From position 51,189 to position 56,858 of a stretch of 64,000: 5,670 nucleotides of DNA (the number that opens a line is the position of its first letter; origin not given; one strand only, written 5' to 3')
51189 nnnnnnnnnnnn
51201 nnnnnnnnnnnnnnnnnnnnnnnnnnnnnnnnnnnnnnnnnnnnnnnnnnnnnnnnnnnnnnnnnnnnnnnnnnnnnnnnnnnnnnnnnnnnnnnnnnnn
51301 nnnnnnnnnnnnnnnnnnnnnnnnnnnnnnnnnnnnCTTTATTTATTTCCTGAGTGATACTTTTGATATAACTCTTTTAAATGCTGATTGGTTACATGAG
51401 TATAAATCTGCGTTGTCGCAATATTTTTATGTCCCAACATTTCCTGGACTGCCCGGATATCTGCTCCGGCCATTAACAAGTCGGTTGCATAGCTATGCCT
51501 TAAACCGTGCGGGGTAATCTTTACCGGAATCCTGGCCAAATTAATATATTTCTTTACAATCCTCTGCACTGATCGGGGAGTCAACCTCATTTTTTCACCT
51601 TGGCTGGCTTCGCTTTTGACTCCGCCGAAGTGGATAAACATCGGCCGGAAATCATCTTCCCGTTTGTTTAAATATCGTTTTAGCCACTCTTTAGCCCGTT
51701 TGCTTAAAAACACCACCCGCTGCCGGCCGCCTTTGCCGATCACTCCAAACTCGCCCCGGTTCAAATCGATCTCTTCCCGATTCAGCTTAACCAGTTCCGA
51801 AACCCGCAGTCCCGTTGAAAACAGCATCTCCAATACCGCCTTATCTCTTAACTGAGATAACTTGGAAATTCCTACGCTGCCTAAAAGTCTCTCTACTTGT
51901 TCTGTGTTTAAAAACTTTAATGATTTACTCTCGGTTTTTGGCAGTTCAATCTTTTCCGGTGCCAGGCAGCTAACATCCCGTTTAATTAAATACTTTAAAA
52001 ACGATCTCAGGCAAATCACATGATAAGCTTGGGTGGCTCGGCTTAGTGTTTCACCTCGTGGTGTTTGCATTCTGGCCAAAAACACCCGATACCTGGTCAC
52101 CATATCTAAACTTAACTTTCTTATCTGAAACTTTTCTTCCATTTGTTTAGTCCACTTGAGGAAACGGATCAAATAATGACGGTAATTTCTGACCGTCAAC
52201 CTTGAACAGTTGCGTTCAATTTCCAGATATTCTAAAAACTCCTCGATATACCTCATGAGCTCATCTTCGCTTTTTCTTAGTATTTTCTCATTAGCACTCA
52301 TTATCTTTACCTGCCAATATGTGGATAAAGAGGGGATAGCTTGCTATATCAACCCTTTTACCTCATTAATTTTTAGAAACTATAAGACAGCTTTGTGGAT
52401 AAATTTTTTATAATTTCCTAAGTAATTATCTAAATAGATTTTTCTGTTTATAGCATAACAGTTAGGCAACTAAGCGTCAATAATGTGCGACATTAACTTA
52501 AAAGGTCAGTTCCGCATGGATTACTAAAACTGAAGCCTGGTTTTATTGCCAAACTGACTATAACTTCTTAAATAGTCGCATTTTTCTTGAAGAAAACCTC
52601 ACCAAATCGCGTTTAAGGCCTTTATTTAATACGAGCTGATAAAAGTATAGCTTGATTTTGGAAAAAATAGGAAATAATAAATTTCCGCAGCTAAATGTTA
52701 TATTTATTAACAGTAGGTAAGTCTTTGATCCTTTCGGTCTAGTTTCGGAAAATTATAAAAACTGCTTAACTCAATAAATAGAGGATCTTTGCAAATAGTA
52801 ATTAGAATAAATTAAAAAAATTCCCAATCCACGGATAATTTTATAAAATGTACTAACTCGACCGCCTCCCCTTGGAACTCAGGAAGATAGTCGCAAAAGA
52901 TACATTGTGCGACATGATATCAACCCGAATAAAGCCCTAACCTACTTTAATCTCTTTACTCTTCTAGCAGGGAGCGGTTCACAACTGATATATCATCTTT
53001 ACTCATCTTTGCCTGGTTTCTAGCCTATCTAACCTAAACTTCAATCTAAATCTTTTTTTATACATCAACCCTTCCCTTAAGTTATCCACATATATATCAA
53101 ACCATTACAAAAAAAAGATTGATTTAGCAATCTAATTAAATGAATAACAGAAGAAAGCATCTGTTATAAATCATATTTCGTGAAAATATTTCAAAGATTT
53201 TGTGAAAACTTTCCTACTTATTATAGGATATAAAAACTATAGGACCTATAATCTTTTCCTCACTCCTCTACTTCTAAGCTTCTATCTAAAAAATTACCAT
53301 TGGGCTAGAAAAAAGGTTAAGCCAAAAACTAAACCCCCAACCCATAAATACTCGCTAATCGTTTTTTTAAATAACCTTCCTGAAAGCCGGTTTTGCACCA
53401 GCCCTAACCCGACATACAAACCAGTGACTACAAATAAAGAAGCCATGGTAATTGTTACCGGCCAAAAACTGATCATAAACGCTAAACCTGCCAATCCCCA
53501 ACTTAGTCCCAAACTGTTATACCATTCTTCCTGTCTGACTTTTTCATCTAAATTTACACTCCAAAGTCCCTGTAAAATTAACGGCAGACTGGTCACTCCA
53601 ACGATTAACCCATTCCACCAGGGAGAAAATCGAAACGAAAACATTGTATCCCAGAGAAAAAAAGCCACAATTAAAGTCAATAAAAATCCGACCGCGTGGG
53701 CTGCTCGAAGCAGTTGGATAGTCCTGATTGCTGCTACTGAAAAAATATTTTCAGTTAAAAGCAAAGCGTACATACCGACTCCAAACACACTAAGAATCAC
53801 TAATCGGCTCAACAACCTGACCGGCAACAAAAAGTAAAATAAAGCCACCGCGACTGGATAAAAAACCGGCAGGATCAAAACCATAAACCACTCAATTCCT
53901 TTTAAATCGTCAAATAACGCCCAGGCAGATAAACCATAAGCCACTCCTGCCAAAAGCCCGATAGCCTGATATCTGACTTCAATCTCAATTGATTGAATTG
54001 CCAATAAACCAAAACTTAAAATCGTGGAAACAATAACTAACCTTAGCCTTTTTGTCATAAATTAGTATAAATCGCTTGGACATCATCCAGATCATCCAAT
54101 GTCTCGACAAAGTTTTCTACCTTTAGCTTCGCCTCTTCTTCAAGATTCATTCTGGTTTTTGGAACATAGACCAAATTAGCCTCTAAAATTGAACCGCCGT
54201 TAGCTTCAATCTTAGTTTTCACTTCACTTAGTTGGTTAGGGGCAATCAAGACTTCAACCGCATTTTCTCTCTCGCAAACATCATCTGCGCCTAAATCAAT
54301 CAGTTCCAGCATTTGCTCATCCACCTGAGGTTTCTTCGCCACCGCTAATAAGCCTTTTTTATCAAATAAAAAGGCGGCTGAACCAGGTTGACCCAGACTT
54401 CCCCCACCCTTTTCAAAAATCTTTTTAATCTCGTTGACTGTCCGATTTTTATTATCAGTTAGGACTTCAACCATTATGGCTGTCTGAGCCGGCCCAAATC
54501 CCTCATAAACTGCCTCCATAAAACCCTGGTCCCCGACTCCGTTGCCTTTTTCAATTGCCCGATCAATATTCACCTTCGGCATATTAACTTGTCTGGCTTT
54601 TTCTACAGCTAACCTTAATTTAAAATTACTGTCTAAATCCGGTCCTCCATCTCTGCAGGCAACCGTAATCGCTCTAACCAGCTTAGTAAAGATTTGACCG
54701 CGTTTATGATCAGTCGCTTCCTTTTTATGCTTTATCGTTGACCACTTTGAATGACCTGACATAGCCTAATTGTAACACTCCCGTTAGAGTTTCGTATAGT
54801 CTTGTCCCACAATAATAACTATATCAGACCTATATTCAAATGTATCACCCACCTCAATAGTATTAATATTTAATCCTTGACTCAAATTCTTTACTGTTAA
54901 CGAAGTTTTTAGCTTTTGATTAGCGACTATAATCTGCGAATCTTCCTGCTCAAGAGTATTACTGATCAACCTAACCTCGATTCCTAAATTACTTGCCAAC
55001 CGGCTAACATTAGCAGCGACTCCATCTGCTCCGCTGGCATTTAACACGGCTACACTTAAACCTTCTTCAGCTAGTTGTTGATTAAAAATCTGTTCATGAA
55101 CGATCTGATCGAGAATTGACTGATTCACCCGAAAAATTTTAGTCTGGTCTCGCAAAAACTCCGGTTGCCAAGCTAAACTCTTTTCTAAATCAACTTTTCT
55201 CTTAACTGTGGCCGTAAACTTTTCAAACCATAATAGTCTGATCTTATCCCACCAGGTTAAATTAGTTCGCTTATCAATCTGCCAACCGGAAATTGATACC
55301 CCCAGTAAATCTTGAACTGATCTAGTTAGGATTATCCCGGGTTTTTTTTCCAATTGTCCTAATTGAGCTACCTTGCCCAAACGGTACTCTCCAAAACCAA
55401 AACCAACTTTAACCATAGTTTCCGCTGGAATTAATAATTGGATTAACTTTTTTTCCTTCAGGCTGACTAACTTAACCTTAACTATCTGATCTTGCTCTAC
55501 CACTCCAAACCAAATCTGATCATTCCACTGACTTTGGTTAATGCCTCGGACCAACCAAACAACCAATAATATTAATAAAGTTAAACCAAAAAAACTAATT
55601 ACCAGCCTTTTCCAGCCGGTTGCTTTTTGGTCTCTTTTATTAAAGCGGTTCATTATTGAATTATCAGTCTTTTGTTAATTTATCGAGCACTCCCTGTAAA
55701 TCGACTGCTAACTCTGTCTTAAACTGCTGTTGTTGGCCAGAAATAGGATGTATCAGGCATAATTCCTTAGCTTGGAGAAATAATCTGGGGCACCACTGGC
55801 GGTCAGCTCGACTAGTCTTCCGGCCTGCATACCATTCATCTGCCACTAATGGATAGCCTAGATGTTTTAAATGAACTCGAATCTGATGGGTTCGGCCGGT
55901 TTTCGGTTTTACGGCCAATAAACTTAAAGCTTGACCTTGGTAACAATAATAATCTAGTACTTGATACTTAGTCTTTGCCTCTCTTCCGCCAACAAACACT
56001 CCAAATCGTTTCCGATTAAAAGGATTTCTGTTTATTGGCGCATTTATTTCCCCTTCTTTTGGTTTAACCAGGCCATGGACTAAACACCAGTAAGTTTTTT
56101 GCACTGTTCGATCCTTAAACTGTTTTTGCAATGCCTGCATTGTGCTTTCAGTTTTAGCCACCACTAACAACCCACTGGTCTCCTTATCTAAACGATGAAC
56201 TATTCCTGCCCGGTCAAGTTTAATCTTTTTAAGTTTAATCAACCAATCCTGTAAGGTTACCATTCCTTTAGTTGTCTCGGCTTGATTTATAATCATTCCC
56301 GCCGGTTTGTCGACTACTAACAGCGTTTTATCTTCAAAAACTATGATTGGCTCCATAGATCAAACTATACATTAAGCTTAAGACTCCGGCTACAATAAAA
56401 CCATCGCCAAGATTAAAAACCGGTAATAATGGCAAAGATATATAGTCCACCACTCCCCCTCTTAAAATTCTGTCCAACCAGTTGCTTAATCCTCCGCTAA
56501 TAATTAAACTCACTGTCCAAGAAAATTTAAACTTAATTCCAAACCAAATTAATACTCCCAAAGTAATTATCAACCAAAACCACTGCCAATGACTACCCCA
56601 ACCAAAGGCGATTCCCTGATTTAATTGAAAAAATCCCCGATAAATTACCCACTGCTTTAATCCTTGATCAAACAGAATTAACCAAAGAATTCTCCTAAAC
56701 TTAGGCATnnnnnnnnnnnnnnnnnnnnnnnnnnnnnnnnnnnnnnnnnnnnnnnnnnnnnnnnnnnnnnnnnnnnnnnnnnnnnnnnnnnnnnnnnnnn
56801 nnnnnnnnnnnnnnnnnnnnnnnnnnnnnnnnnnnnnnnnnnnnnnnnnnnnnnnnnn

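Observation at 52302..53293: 1-kb AT-rich ORF-free region with three perfect DnaA boxes next to a Xer recombinase: candidate oriC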

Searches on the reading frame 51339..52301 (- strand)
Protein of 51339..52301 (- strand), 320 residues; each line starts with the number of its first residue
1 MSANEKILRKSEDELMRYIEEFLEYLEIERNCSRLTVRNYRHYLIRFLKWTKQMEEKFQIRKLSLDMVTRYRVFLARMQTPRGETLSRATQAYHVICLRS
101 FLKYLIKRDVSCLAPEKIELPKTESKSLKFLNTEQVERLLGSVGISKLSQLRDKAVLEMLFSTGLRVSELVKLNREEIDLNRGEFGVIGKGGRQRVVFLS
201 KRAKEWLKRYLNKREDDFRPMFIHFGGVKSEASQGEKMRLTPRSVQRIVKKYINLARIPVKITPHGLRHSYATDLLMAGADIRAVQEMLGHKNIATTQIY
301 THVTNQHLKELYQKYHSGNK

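Call 11: find_encoding_contigs(protein=window:51339-52301:-, flank=10000, max_places=10)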
Protein window:51339-52301:- (320 aa): no gene with exactly this product is on record in the collection.

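Call 12: search_protein_families(library=pfam, proteins=[window:51339-52301:-])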
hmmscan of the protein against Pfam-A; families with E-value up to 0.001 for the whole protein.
window:51339-52301:- (320 aa): 4 families
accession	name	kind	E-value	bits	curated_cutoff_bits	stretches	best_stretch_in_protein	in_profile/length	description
PF00589.27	Phage_integrase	-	3.4e-42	144.6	27.1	1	129-307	1-172/172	Phage integrase family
PF02899.23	Phage_int_SAM_1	-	9.2e-15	55.1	22.3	1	19-108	1-82/83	Phage integrase, N-terminal SAM-like domain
PF13102.12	Phage_int_SAM_5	-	8.5e-08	32.9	22.3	1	15-110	2-87/98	Phage integrase SAM-like domain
PF13495.12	Phage_int_SAM_4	-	6.6e-05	23.7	27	0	19-53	46-80/85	Phage integrase, N-terminal SAM-like domain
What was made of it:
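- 51339..52301 (-): xer: single XerC/XerD/XerA-like tyrosine recombinase gene. Pfam Phage_integrase plus SAM-like N-domain (call 12).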

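Call 56: search_protein_families(library=ncbifam, proteins=[window:51339-52301:-], max_evalue=0.001)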
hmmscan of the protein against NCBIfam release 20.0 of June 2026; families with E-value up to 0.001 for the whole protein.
window:51339-52301:- (320 aa): 12 families
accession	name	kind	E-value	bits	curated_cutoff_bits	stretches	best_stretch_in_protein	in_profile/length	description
TIGR02224.1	recomb_XerC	equivalog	1.6e-75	254.2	335.15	1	20-317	1-291/295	tyrosine recombinase XerC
TIGR02225.1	recomb_XerD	equivalog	4.9e-74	249.3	329.6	1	20-317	1-288/290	site-specific tyrosine recombinase XerD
NF001399.0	PRK00283.1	subfamily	7.2e-74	248.7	279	1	15-317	5-297/300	tyrosine recombinase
NF040815.2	recomb_XerA_Arch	equivalog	5.7e-70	235.9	220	1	20-312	1-263/263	site-specific tyrosine recombinase/integron integrase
NF002331.0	PRK01287.1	subfamily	2.8e-59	200.9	371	1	12-318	23-327/365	site-specific tyrosine recombinase XerC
NF003462.0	PRK05084.1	equivalog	4e-38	131.1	267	1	148-314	192-355/360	tyrosine recombinase XerS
TIGR02249.1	integrase_gron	subfamily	7.1e-36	124.1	265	2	233-308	230-305/315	integron integrase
NF011946.0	PRK15417.1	equivalog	5.8e-20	71.7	435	1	242-304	254-316/337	integron integrase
NF007370.0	PRK09870.1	subfamily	7.2e-13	48.6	221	1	122-307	4-183/200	tyrosine-type DNA invertase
NF007371.0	PRK09871.1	subfamily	1.2e-12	47.8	222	1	129-313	5-184/198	tyrosine-type DNA invertase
NF040693.1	recomb_GmtY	equivalog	7.6e-10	38.6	340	1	262-309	391-438/441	gamma-mobile-trio recombinase GmtY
NF041502.1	integrase_1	equivalog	2.7e-05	23.1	350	1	259-311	316-368/484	site-specific integrase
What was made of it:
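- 51339..52301 (-): NCBIfam XerC 254 bits and XerD 249 bits are both below cutoff; XerA_Arch at 235.9 passes its cutoff of 220 (call 56).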

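Call 57: search_solved_structures(query=window:51339-52301:-, max_evalue=1e-10)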
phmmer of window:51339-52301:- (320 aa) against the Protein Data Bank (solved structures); distinct sequences matched with E-value up to 1e-10: 7.
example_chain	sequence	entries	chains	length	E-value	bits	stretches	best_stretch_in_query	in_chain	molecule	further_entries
1a0p_A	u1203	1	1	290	2.6e-42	148.7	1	18-313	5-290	SITE-SPECIFIC RECOMBINASE XERD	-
4a8e_A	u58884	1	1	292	1.1e-40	143.4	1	18-314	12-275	PROBABLE TYROSINE RECOMBINASE XERC-LIKE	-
5dcf_A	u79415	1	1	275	5.1e-39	137.9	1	129-317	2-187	Tyrosine recombinase XerD,DNA translocase FtsK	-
9i5v_14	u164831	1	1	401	1.9e-31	113.1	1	18-315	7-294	Ribosome-associated translation inhibitor RaiA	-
5hxy_A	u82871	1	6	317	1.9e-31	113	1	14-315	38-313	Tyrosine recombinase XerA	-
2a3v_A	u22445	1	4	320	1.4e-20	77.4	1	240-306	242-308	site-specific recombinase IntI4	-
5jjv_A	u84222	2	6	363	1.1e-14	58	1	125-311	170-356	Tyrosine recombinase XerH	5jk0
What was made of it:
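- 51339..52301 (-): Best PDB match is XerD 1a0p, 2.6e-42 (call 57).
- On dif / Xer core site: The adjacent gene matches XerC, XerD and XerA (calls 56, 57).
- It lies next to a bona fide Xer gene (calls 56, 57).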

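Call 69: find_homologous_proteins(query=window:51339-52301:-, max_evalue=1e-60)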
Query window:51339-52301:- (320 aa): 7988 proteins with E <= 1e-60 among 8000 candidates; the best 120 are listed.
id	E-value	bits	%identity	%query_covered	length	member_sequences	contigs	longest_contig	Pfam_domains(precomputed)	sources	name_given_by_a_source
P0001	8.2e-197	671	100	95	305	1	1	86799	PF13102.13,PF00589.28,PF02899.24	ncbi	ncbi:MAG: site-specific tyrosine recombinase/integron integrase [Candidatus Beckwithbacteria bacteri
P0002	1.6e-186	637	89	100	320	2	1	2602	PF13495.13,PF13102.13,PF00589.28,PF02899.24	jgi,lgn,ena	-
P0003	3.2e-172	590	83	100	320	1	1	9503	PF13495.13,PF13102.13,PF00589.28,PF02899.24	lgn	-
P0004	1.6e-169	581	82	100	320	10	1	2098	PF13495.13,PF13102.13,PF00589.28,PF02899.24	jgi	-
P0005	1.6e-159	548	79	100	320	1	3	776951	PF13495.13,PF13102.13,PF00589.28,PF02899.24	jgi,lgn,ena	-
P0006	6.4e-158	543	78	100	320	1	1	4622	PF13495.13,PF13102.13,PF00589.28,PF02899.24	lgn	-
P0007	8.4e-150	516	73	100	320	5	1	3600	PF13495.13,PF13102.13,PF00589.28,PF02899.24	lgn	-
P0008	1.0e-149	516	72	100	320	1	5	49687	PF13495.13,PF00589.28,PF02899.24,PF22823.3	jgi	-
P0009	2.4e-149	515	73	100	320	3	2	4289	PF13495.13,PF00589.28,PF02899.24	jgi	-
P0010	6.6e-149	513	74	100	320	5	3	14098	PF13495.13,PF00589.28,PF02899.24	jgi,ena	-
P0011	3.7e-148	511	73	100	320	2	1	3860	PF13495.13,PF13102.13,PF00589.28,PF02899.24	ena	-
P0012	1.7e-147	509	75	100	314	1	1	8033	PF13495.13,PF00589.28,PF02899.24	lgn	-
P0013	4.2e-147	508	71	100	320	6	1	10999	PF13495.13,PF00589.28,PF02899.24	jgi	-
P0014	6.8e-147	507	72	100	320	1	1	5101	PF13495.13,PF00589.28,PF02899.24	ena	-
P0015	2.3e-146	505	71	100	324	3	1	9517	PF13495.13,PF00589.28,PF02899.24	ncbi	ncbi:MAG: tyrosine-type recombinase/integrase [Candidatus Beckwithbacteria bacterium]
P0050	3.1e-136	472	69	100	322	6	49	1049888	PF13495.13,PF13102.13,PF00589.28,PF02899.24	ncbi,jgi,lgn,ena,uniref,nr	ncbi:MAG: Tyrosine recombinase XerC [Candidatus Beckwithbacteria bacterium GW2011_GWB1_47_15]|uniref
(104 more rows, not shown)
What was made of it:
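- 51339..52301 (-): NCBI calls a 305-aa version of the same protein (P0001, call 69).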

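Call 70: find_encoding_contigs(protein=P0050, flank=10000, max_places=3)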
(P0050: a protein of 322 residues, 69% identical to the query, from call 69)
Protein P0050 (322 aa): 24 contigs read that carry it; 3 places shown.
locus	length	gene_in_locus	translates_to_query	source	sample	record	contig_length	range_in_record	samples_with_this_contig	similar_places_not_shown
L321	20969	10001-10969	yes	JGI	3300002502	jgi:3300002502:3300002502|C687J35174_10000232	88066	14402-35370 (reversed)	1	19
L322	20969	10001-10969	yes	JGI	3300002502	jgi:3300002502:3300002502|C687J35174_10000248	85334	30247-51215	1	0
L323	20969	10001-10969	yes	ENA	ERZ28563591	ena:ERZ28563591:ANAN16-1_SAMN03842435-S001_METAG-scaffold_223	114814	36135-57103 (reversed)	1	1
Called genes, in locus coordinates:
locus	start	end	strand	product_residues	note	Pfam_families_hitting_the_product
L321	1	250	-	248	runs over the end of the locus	PF18914:DUF5666 (faint)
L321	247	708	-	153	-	-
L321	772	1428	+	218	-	PF13483:Lactamase_B_3, PF12706:Lactamase_B_2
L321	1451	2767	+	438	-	PF00772:DnaB, PF13481:AAA_25, PF03796:DnaB_C, PF06745:ATPase (weak)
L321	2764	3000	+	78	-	PF00462:Glutaredoxin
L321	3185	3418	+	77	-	PF04014:MazE_antitoxin (weak)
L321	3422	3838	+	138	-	PF01850:PIN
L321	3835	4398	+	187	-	PF08207:EFP_N, PF01132:EFP, PF09285:Elong-fact-P_C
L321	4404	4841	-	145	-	-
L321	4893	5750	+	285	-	PF01790:LGT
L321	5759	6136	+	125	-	PF01258:zf-dskA_traR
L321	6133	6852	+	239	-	PF00849:PseudoU_synth_2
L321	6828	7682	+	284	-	PF13399:LytR_C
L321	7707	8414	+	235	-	PF20772:TACO1_YebC_N, PF01709:Transcrip_reg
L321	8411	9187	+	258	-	-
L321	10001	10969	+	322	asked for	PF02899:Phage_int_SAM_1, PF13102:Phage_int_SAM_5 (weak), PF13495:Phage_int_SAM_4 (weak), PF00589:Phage_integrase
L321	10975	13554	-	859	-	PF00521:DNA_topoisoIV, PF03989:DNA_gyraseA_C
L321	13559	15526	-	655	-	PF03030:H_PPase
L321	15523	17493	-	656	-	PF02518:HATPase_c, PF00204:DNA_gyraseB, PF01751:Toprim, PF00986:DNA_gyraseB_C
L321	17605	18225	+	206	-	-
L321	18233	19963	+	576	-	PF05157:MshEN, PF00437:T2SSE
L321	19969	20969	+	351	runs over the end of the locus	PF00437:T2SSE, PF13191:AAA_16 (weak)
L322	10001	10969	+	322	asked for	PF02899:Phage_int_SAM_1, PF13102:Phage_int_SAM_5 (weak), PF13495:Phage_int_SAM_4 (weak), PF00589:Phage_integrase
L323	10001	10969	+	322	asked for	PF02899:Phage_int_SAM_1, PF13102:Phage_int_SAM_5 (weak), PF13495:Phage_int_SAM_4 (weak), PF00589:Phage_integrase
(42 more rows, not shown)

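Call 71: find_encoding_contigs(protein=P0005, flank=10000, max_places=3)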
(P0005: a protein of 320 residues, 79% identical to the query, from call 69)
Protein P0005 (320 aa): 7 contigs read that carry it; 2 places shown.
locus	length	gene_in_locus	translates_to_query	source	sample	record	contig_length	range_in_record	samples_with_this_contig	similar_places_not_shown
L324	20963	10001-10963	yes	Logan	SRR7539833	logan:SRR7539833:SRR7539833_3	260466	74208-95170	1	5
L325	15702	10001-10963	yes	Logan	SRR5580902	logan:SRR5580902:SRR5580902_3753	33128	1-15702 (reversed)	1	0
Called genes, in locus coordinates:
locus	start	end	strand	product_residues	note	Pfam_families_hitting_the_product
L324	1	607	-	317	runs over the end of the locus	PF02073:Peptidase_M29 (faint), PF26233:NicX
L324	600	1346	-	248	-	-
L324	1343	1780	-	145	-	PF09136:Glucodextran_B (faint), PF17936:Big_6 (weak)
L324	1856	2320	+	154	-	PF13483:Lactamase_B_3 (weak)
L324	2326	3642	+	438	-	PF00772:DnaB, PF13481:AAA_25, PF03796:DnaB_C, PF06745:ATPase (weak)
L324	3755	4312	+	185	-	PF08207:EFP_N, PF01132:EFP, PF09285:Elong-fact-P_C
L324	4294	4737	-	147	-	-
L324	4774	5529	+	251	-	PF01790:LGT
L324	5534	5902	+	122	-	PF01258:zf-dskA_traR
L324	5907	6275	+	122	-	PF01252:Peptidase_A8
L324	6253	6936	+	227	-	PF00849:PseudoU_synth_2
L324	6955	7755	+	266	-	PF13399:LytR_C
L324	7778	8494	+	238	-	PF20772:TACO1_YebC_N, PF01709:Transcrip_reg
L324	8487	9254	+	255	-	PF18900:DUF5656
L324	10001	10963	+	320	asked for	PF02899:Phage_int_SAM_1, PF13102:Phage_int_SAM_5 (faint), PF13495:Phage_int_SAM_4 (faint), PF00589:Phage_integrase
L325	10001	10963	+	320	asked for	PF02899:Phage_int_SAM_1, PF13102:Phage_int_SAM_5 (faint), PF13495:Phage_int_SAM_4 (faint), PF00589:Phage_integrase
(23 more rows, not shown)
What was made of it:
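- Checked: Independent gene calls on related contigs leave the gap empty (calls 70, 71).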

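Call 72: find_encoding_contigs(protein=P0001, flank=10000, max_places=2)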
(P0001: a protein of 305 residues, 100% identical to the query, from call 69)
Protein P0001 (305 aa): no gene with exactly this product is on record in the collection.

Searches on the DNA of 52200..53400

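Call 10: search_rna_families(source=window, start=52200, end=53400, threshold=evalue, max_evalue=1)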
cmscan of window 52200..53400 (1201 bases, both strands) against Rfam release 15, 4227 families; matches with E-value up to 1: 1.
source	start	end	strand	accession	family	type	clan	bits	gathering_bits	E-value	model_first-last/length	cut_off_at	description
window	52550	52669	-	RF02574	Ricks_sRNA10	Gene; sRNA;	-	19.3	97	0.17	165-286/352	no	Rickettsia sRNA 10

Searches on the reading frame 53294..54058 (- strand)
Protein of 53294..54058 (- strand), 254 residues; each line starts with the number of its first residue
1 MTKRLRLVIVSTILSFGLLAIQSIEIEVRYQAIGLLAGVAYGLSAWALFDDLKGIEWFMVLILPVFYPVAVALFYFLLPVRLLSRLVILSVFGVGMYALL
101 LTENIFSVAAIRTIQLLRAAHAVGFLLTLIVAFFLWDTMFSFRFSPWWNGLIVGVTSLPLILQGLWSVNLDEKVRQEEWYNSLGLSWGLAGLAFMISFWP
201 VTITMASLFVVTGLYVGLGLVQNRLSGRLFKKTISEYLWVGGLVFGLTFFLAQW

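Call 12: search_protein_families(library=pfam, proteins=[window:53294-54058:-])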
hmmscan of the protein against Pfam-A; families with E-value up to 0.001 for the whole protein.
window:53294-54058:- (254 aa): 1 family
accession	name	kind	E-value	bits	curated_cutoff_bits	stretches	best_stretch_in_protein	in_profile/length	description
PF18900.5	DUF5656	-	4.1e-07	30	23.3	1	59-243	57-232/242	Protein of unknown function (DUF5656)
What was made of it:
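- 53294..54058 (-): DUF5656 membrane protein gene; its 3' end bounds the gap. Call 12.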

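Call 56: search_protein_families(library=ncbifam, proteins=[window:53294-54058:-], max_evalue=0.001)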
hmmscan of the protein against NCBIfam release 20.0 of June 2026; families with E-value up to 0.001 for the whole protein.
window:53294-54058:- (254 aa): 0 families

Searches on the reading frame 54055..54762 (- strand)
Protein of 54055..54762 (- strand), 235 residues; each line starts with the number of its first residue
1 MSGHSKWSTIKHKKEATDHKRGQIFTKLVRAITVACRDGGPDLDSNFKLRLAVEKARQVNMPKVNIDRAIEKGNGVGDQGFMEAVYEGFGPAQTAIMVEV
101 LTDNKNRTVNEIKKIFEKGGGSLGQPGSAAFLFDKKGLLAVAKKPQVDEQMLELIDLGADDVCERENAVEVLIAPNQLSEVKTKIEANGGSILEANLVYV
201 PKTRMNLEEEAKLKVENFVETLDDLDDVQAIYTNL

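Call 12: search_protein_families(library=pfam, proteins=[window:54055-54762:-])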
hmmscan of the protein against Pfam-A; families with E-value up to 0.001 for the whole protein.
window:54055-54762:- (235 aa): 2 families
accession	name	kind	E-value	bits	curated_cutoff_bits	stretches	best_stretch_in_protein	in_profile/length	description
PF01709.26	Transcrip_reg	-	4.6e-49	166.7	27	1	83-235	3-160/160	TACO1/YebC second and third domain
PF20772.2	TACO1_YebC_N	-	1.6e-31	109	36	1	5-75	1-72/73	TACO1/YebC protein N-terminal domain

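Call 26: find_encoding_contigs(protein=window:54055-54762:-, flank=10000, max_places=5)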
Protein window:54055-54762:- (235 aa): no gene with exactly this product is on record in the collection.

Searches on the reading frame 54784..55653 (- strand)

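Call 12: search_protein_families(library=pfam, proteins=[window:54784-55653:-])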
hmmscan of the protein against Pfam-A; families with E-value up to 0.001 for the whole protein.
window:54784-55653:- (289 aa): 1 family
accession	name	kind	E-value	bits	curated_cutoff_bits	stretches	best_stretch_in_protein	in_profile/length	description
PF13399.11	LytR_C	-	5.6e-08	34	22.2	1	199-286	2-86/86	LytR cell envelope-related transcriptional attenuator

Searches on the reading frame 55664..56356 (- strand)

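Call 12: search_protein_families(library=pfam, proteins=[window:55664-56356:-])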
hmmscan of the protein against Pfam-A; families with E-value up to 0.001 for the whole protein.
window:55664-56356:- (230 aa): 1 family
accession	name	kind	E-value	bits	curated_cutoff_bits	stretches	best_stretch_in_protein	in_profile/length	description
PF00849.27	PseudoU_synth_2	-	2e-34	119.4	26.8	1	12-165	2-152/152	RNA pseudouridylate synthase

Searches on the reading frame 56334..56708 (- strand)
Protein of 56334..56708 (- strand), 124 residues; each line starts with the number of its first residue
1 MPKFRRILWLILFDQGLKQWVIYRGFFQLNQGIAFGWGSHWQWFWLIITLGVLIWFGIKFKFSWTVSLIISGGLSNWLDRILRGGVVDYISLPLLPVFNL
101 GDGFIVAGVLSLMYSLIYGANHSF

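Call 66: search_protein_families(library=pfam, proteins=[window:56334-56708:-])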
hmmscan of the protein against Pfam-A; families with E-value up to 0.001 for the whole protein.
window:56334-56708:- (124 aa): 1 family
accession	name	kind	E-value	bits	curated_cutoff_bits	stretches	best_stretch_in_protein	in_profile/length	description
PF01252.23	Peptidase_A8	-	6.1e-18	65.8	25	1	8-117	3-141/142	Signal peptidase (SPase) II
